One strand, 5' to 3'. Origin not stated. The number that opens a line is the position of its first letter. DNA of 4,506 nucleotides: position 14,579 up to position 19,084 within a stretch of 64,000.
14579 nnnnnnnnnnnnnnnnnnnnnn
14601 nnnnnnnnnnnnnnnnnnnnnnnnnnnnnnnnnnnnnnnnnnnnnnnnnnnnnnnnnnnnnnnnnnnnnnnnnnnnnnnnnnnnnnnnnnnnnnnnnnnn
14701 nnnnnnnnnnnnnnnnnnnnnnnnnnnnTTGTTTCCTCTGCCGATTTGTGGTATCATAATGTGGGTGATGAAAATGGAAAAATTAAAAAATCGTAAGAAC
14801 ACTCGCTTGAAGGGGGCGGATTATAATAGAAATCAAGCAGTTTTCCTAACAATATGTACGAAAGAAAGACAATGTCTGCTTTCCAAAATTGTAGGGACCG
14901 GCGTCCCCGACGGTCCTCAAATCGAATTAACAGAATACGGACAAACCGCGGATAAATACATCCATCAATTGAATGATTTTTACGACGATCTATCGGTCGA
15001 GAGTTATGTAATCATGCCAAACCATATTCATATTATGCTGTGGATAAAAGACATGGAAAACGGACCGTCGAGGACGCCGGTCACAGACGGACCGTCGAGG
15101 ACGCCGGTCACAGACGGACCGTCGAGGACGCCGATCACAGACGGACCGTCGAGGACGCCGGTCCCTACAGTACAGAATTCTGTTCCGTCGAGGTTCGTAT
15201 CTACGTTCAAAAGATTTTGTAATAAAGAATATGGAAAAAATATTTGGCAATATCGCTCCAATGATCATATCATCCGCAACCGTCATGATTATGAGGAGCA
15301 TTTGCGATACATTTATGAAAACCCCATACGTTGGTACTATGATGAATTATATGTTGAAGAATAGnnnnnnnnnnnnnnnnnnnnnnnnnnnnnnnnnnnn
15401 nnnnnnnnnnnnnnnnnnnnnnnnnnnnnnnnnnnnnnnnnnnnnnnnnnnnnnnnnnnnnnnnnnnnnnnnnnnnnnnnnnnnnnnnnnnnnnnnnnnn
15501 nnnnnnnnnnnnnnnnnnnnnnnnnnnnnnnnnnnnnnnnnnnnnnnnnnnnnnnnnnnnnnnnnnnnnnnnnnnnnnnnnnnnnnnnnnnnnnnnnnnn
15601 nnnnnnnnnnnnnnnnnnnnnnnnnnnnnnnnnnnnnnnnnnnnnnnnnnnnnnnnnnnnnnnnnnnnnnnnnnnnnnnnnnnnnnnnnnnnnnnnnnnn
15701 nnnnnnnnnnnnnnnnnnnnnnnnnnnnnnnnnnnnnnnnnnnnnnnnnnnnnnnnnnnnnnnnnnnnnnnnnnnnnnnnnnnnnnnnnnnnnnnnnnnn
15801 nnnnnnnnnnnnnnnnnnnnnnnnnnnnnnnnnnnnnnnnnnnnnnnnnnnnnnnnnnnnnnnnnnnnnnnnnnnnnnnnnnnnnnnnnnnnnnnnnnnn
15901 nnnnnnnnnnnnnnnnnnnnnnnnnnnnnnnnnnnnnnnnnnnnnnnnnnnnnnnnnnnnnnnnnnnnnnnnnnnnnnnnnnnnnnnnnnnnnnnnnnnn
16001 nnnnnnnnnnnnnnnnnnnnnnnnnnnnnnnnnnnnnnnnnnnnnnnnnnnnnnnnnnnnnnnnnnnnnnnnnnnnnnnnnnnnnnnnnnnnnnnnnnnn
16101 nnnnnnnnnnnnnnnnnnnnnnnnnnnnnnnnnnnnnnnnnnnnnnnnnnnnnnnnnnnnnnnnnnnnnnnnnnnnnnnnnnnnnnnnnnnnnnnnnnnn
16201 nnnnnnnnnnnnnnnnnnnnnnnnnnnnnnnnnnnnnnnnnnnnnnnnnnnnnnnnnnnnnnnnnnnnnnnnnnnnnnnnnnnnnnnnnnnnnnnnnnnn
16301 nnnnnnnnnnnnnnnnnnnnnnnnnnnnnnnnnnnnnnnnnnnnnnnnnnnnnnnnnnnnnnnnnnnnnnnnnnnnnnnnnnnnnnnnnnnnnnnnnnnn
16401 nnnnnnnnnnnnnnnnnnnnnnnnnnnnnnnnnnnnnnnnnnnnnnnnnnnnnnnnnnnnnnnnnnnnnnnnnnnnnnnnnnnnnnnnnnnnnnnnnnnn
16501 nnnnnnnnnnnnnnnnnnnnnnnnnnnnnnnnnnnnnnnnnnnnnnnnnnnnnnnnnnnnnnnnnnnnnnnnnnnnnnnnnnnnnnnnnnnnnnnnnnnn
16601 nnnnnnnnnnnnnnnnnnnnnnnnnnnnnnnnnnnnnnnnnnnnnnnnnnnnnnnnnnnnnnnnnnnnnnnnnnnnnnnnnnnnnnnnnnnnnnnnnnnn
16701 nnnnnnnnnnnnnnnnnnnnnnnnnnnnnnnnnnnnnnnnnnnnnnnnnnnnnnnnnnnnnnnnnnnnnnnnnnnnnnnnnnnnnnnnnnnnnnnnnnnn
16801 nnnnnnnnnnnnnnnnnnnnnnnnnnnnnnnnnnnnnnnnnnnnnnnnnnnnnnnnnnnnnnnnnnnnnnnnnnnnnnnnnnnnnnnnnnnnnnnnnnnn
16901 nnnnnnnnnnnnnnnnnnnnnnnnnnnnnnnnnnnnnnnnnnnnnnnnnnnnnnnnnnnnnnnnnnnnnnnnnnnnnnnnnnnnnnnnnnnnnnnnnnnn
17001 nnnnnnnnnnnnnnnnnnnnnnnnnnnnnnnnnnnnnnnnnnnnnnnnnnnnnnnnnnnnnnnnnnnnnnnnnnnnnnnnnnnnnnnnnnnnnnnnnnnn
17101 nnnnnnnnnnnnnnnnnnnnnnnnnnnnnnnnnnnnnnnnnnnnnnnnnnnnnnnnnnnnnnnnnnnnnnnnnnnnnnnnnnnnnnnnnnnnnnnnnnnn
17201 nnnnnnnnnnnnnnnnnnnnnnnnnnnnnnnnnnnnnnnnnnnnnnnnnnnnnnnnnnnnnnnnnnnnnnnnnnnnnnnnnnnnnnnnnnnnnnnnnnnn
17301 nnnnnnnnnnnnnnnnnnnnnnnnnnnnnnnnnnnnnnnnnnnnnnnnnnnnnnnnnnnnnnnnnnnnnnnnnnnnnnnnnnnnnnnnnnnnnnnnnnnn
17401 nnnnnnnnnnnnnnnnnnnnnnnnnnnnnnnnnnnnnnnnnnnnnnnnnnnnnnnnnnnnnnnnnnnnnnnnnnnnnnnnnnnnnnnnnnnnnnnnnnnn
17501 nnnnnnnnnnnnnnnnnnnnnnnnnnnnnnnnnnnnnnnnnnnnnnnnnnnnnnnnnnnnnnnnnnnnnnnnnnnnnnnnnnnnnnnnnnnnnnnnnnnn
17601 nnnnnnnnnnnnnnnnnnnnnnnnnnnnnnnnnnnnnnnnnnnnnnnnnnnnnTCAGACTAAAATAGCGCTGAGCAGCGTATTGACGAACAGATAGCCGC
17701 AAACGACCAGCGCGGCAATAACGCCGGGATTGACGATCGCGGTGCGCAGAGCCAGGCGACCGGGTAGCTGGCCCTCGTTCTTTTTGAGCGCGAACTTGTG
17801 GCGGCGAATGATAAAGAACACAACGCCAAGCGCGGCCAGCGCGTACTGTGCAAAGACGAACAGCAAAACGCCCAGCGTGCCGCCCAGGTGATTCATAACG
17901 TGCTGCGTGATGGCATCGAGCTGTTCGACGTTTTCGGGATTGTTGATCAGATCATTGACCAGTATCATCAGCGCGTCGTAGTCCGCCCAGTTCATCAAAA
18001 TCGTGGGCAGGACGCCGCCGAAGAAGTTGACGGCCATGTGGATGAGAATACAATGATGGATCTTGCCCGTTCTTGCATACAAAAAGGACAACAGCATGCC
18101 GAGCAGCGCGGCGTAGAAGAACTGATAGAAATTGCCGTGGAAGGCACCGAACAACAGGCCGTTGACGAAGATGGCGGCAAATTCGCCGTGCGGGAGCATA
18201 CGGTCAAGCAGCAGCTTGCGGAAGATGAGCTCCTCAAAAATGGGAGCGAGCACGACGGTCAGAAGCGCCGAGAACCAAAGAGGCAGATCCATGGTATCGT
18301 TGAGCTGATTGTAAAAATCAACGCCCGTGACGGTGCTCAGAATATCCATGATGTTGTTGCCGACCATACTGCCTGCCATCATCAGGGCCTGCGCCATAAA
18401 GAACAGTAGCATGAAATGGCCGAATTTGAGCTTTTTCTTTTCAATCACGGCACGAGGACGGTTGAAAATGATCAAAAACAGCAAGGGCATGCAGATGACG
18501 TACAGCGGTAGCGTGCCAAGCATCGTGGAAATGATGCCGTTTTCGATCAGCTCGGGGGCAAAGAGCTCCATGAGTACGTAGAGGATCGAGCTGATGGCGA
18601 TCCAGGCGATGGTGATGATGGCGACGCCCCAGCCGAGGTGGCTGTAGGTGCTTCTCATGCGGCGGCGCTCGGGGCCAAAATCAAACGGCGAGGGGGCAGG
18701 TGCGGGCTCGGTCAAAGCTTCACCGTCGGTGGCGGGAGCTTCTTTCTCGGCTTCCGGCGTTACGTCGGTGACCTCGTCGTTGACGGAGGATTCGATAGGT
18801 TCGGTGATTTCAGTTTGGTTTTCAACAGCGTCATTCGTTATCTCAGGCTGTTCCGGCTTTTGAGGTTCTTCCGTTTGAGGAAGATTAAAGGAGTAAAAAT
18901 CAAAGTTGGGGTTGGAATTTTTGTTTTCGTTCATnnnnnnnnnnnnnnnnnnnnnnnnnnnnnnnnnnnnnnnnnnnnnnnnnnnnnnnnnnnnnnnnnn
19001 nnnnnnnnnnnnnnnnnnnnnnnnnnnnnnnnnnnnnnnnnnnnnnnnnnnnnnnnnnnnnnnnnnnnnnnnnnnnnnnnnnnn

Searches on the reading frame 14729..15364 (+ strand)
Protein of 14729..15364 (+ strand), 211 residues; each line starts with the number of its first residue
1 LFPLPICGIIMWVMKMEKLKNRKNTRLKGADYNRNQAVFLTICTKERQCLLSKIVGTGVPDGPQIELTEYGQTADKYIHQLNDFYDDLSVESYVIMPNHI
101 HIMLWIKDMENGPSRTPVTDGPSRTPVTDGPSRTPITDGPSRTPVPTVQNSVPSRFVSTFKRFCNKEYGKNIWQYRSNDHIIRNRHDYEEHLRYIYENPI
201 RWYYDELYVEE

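Call 7: search_protein_families(library=pfam, proteins=[window:14729-15364:+])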
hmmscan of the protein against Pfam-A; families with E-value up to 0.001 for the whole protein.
window:14729-15364:+ (211 aa): 0 families

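Call 12: search_protein_families(library=ncbifam, proteins=[window:14729-15364:+], max_evalue=0.01)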
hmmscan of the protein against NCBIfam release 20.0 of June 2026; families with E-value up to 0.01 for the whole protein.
window:14729-15364:+ (211 aa): 1 family
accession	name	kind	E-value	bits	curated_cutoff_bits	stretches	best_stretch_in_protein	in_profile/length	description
NF047646.1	REP_Tyr_transpos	equivalog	3.8e-12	46.3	80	1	165-201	97-133/146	REP-associated tyrosine transposase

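Call 14: search_protein_families(library=pfam, proteins=[window:14729-15364:+], max_evalue=10)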
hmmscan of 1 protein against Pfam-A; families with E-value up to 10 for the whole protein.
window:14729-15364:+ (211 aa): 0 families

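Call 15: search_solved_structures(query=window:14729-15364:+, max_evalue=1, show_alignments=3)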
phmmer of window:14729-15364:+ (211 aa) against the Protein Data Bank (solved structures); distinct sequences matched with E-value up to 1: 3.
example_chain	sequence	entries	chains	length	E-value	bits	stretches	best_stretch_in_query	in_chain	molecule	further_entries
4er8_A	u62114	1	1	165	4.2e-06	29.4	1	150-202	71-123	TnpArep for protein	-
8qsz_Y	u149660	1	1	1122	0.41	13.1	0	111-154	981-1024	Transcription elongation factor spt5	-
6z1p_Bj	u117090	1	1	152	0.68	12.3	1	156-204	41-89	Ymf59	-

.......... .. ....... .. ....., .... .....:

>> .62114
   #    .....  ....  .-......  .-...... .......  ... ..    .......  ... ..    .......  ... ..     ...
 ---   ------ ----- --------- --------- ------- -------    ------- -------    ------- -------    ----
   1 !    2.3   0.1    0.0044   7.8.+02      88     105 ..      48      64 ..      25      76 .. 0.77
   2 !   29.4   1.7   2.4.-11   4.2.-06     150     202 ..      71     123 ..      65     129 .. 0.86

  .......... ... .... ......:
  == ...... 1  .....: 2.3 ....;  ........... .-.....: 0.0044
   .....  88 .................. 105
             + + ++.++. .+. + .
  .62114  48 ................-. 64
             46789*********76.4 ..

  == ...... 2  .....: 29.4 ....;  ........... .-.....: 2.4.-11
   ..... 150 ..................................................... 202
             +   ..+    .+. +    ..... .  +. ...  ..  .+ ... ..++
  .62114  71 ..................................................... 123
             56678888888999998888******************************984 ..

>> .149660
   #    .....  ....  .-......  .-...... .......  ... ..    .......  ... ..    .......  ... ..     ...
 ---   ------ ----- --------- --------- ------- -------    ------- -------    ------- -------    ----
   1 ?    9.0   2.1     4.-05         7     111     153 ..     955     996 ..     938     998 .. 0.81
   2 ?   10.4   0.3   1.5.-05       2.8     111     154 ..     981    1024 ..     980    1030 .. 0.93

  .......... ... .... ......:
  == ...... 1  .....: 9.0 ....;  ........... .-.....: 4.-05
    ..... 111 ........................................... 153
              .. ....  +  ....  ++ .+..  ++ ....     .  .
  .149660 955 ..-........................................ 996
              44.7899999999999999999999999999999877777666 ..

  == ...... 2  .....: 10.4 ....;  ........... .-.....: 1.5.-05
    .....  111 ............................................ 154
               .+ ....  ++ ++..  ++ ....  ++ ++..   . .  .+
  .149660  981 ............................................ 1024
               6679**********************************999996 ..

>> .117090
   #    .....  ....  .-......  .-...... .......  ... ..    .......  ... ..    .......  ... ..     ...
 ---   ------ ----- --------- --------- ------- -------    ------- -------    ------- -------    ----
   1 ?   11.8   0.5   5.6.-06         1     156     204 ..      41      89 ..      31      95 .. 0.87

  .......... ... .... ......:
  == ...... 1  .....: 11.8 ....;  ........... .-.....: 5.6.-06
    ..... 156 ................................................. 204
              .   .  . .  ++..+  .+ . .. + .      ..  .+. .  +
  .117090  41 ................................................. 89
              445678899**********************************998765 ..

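Call 21: find_homologous_proteins(query=window:14774-15364:+, max_evalue=0.00001)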
Query window:14774-15364:+ (196 aa): 2889 proteins with E <= 0.00001 among 5720 candidates; the best 120 are listed.
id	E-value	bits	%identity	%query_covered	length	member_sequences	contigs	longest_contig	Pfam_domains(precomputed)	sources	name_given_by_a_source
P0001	1.6e-133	460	100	100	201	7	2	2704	-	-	-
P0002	3.8e-128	443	81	100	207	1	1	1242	-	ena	-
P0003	1.3e-110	386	86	100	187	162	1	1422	-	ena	-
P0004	3.0e-109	381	79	99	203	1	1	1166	-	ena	-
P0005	8.3e-108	376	80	100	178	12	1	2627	-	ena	-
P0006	2.6e-107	375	82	100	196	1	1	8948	-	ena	-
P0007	1.2e-104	366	80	100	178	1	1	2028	-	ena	-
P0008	9.2e-104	363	78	100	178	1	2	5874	-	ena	-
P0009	2.0e-103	362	81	94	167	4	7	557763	-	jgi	-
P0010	3.2e-102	358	79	100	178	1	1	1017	-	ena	-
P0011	2.5e-101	355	79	99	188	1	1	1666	-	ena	-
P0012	3.4e-101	355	69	100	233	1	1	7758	-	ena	-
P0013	5.0e-101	354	78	100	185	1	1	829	-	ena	-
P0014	7.4e-101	354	82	100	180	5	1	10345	-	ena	-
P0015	1.0e-100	353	81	100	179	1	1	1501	-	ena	-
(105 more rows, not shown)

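Call 27: find_related_loci(query=A1, collection=genome_contigs, flank=10000)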
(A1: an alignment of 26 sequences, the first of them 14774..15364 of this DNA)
Query A1 (196 aa) in genome_contigs; peptide patterns used: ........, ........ (x = any residue, [..] = any of these).
599 stretches matched a pattern (row limit reached: there are more); 495 encode a relative of the query (tblastn E <= 1e-3); the best 80 are kept; 80 distinct loci.
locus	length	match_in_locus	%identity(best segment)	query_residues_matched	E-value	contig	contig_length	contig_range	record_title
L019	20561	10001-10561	86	1-196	2e-113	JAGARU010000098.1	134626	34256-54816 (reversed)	MAG: Clostridia bacterium isolate RGIG8715 Water_deer_Colon-4__c240087, whole genome shotgun sequence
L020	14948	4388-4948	84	1-196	3e-112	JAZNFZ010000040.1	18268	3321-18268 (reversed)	MAG: Eubacteriales bacterium isolate T1900044709_TS20190175.MAGScoT_cleanbin_000012 SGB_1829_k141_841753, whole genome s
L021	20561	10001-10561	84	1-196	1e-110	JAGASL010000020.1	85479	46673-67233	MAG: Clostridia bacterium isolate RGIG8732 Water_deer_Colon-4__c83113, whole genome shotgun sequence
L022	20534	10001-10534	78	1-196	7e-104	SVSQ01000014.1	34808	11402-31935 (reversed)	MAG: Oscillospiraceae bacterium isolate SIG673 NODE_26241_length_34808_cov_2.242871, whole genome shotgun sequence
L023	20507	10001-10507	77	1-196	7e-99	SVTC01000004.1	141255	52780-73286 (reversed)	MAG: Oscillospiraceae bacterium isolate SIG685 NODE_2491_length_141255_cov_4.484794, whole genome shotgun sequence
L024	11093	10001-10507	77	1-196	6e-98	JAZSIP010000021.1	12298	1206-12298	MAG: Eubacteriales bacterium isolate T1900044569_TS20190035.MAGScoT_cleanbin_000030 SGB_429_k141_1760558, whole genome s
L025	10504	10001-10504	76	1-195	2e-97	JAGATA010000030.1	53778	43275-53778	MAG: Clostridia bacterium isolate RGIG8747 Water_deer_Colon-4__c214124, whole genome shotgun sequence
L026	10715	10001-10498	80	1-184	9e-96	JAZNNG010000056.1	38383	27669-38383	MAG: Eubacteriales bacterium isolate T1900044657_TS20190123.MAGScoT_cleanbin_000041 SGB_1488_k141_1835085, whole genome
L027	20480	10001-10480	76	10-196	2e-92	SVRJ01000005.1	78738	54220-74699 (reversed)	MAG: Oscillospiraceae bacterium isolate SIG640 NODE_1565_length_78738_cov_1.738383, whole genome shotgun sequence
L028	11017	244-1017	66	1-196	6e-86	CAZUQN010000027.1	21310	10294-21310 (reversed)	MAG TPA_asm: uncultured Ruminococcus sp. isolate SRP315200_co1_883 genome assembly, contig: NODE_4390_length_21310_cov_1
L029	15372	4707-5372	61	1-196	7e-84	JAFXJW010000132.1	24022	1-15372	MAG: Clostridia bacterium isolate RGIG6481 Sheep_Rectum.Co__c2689023, whole genome shotgun sequence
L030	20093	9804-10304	63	1-196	6e-81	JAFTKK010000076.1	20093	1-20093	MAG: Clostridia bacterium isolate RGIG3899 Roe_deer_Cecum-2__c549851, whole genome shotgun sequence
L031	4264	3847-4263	79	1-157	1e-78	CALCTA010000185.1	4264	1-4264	MAG TPA_asm: uncultured Clostridia bacterium isolate SRR6425794_bin.48_CONCOCT_v1.1_MAG genome assembly, contig: ERZ1767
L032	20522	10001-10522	60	1-196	2e-73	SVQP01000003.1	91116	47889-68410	MAG: Oscillospiraceae bacterium isolate SIG620 NODE_1446_length_91116_cov_2.992878, whole genome shotgun sequence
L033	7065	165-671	58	1-196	2e-73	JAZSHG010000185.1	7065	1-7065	MAG: Acutalibacteraceae bacterium isolate T1900044575_TS20190041.MAGScoT_cleanbin_000068 SGB_491_k141_2321826, whole gen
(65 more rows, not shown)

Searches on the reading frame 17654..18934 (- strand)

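Call 7: search_protein_families(library=pfam, proteins=[window:17654-18934:-])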
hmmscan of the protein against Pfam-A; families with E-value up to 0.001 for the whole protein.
window:17654-18934:- (426 aa): 1 family
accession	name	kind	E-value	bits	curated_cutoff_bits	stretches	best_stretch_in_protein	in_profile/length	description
PF02517.21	Rce1-like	-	2.9e-20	72.8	22.4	1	219-305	4-93/93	Type II CAAX prenyl endopeptidase Rce1-like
